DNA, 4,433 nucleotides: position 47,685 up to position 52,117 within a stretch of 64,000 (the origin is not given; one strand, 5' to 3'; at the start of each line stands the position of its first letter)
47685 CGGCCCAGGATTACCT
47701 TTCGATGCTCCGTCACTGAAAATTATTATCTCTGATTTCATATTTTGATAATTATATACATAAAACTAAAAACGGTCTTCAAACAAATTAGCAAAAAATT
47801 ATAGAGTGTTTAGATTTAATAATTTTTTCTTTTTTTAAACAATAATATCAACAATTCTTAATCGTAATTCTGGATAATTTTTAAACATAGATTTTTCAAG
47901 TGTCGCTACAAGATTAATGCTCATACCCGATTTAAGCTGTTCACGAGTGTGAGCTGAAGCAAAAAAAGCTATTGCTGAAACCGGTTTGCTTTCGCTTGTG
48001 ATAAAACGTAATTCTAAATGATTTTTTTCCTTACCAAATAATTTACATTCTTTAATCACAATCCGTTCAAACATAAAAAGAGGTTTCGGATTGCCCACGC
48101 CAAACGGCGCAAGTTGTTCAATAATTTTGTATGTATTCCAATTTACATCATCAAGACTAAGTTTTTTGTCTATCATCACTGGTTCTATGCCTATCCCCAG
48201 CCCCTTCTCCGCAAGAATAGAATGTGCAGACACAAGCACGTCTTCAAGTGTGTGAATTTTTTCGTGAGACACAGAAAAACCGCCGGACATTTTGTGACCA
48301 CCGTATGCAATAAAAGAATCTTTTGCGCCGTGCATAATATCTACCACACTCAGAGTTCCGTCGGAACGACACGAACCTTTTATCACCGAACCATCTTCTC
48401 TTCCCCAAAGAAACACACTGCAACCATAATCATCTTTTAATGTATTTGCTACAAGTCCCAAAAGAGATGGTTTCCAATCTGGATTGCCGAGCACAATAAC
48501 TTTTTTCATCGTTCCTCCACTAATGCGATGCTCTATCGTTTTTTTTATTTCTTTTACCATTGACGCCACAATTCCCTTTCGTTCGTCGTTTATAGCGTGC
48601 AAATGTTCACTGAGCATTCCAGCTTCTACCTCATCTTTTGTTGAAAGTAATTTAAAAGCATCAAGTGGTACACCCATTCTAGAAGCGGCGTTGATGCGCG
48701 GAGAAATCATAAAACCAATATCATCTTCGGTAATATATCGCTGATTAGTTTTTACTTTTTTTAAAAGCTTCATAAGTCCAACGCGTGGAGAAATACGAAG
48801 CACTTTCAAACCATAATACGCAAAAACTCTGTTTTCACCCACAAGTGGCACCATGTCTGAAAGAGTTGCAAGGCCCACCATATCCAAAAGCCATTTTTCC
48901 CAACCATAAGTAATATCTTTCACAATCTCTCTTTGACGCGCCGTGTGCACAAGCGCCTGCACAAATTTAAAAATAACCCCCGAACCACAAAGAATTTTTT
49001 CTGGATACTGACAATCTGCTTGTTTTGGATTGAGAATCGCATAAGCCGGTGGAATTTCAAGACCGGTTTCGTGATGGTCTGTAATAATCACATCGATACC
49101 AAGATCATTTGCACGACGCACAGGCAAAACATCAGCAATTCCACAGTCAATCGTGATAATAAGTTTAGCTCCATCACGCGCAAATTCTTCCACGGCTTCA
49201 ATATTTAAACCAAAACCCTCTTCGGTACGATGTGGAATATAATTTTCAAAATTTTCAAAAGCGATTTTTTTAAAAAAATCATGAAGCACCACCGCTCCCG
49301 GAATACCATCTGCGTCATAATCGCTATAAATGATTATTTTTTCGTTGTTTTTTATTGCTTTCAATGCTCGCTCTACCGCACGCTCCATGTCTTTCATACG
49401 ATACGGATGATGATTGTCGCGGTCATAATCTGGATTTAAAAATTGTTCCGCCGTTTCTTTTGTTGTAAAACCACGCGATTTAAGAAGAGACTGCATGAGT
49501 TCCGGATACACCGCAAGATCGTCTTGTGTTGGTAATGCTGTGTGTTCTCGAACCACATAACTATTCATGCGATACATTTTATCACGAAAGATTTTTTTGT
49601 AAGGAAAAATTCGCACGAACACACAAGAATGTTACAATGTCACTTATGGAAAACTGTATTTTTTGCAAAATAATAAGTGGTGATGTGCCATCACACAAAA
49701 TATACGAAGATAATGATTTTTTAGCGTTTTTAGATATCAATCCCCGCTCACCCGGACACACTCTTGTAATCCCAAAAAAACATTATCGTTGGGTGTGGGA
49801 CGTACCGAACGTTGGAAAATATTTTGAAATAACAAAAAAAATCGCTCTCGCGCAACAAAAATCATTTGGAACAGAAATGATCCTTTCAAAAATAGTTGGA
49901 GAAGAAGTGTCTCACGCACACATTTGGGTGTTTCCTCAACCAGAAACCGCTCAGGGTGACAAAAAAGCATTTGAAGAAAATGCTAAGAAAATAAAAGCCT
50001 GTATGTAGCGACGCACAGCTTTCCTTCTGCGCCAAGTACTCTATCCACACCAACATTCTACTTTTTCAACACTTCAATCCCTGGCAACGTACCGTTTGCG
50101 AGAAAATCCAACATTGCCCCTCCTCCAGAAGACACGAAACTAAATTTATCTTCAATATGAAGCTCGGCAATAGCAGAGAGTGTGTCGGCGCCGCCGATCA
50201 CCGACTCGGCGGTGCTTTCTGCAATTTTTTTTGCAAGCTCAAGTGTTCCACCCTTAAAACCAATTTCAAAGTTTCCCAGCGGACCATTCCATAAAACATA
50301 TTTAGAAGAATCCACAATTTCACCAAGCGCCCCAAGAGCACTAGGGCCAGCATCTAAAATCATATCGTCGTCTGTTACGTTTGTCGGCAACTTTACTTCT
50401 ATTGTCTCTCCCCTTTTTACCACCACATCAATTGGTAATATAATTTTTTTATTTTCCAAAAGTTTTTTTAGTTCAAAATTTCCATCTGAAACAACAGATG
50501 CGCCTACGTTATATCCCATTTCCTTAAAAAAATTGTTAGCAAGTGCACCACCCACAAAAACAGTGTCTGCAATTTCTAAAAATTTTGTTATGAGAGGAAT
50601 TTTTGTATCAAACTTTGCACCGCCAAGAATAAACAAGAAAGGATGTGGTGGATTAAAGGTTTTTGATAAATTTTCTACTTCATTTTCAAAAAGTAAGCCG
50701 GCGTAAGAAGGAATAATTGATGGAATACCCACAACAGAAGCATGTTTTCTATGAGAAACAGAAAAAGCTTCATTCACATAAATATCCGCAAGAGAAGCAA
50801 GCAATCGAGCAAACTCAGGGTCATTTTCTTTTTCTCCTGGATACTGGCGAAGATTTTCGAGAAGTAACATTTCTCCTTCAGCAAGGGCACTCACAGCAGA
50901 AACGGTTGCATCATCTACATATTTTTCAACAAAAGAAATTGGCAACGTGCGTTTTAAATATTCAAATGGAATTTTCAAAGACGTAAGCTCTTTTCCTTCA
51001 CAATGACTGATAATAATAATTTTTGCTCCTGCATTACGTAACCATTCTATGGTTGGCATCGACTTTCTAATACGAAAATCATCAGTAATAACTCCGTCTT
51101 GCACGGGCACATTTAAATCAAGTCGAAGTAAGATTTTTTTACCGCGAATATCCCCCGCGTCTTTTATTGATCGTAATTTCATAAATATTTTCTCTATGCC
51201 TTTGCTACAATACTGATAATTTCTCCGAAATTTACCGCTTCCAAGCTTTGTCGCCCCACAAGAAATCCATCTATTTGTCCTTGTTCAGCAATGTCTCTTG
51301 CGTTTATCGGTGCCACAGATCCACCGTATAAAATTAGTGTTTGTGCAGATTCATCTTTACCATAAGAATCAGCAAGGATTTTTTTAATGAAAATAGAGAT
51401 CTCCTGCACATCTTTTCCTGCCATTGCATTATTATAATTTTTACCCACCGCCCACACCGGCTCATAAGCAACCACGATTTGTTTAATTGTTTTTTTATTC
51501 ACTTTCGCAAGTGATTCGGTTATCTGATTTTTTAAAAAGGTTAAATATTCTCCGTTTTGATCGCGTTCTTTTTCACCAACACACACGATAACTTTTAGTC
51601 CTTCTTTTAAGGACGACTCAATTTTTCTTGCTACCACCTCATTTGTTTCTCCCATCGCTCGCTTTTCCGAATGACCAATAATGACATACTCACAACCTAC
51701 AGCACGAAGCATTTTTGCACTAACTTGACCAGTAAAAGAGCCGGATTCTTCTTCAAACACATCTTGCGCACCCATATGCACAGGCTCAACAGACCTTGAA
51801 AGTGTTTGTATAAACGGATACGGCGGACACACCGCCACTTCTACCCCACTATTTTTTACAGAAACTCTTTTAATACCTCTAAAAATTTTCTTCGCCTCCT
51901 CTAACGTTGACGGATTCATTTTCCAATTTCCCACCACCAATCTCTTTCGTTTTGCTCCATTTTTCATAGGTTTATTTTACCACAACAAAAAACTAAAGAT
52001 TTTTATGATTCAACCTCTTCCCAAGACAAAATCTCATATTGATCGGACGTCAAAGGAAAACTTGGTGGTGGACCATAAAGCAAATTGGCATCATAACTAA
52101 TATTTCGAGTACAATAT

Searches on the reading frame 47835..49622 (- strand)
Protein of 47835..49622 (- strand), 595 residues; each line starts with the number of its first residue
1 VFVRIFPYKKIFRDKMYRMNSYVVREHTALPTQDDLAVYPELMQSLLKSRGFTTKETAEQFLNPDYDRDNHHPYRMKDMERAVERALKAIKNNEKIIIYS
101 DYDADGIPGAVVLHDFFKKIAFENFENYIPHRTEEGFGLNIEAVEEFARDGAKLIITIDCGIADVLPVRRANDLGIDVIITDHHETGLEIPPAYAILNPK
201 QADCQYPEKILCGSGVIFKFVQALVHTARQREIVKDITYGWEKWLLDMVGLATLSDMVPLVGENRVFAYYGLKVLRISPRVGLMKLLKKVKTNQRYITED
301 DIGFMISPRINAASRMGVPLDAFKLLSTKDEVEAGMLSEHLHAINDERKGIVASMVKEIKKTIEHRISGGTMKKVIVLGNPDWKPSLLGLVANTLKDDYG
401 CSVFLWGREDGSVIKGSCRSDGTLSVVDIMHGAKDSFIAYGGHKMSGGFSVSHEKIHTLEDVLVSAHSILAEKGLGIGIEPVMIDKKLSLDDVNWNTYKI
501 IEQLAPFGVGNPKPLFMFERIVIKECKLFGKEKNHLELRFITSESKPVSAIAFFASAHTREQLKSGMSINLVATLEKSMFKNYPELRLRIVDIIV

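Call 95: search_protein_families(library=pfam, proteins=[window:47835-49622:-], max_evalue=0.00001)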
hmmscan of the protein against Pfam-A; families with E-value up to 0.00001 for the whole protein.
window:47835-49622:- (595 aa): 3 families
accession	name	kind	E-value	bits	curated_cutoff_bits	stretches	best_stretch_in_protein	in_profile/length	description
PF01368.27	DHH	-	2.3e-24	86.5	28.1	1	95-228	1-104/125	DHH family, N-terminal domain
PF17768.7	RecJ_OB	-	1.2e-23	83.6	27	1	484-592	1-107/107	RecJ OB domain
PF02272.25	DHHA1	-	2.5e-08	34.7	25.9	1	374-459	3-92/102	DHHA1 domain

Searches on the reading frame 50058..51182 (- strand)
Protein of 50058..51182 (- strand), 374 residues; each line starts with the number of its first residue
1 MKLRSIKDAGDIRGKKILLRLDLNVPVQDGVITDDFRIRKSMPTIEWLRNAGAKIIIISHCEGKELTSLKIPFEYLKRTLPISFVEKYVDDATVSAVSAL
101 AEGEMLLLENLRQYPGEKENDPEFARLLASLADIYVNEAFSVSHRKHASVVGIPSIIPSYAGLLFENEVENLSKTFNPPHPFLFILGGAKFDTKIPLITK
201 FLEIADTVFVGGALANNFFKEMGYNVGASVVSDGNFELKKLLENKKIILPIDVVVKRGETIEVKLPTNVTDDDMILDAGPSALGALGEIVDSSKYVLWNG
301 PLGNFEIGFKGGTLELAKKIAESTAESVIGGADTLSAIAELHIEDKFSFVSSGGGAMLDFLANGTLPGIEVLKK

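Call 95: search_protein_families(library=pfam, proteins=[window:50058-51182:-], max_evalue=0.00001)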
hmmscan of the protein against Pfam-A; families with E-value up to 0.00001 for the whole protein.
window:50058-51182:- (374 aa): 1 family
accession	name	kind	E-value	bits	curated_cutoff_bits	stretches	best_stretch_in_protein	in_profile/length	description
PF00162.24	PGK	-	5.3e-110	368.4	27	1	8-362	3-377/379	Phosphoglycerate kinase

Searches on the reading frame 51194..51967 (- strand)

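Call 95: search_protein_families(library=pfam, proteins=[window:51194-51967:-], max_evalue=0.00001)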
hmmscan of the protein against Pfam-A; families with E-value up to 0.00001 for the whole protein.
window:51194-51967:- (257 aa): 1 family
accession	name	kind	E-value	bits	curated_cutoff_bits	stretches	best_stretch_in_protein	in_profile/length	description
PF00121.24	TIM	-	2.5e-75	253.6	20.1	1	10-253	2-244/245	Triosephosphate isomerase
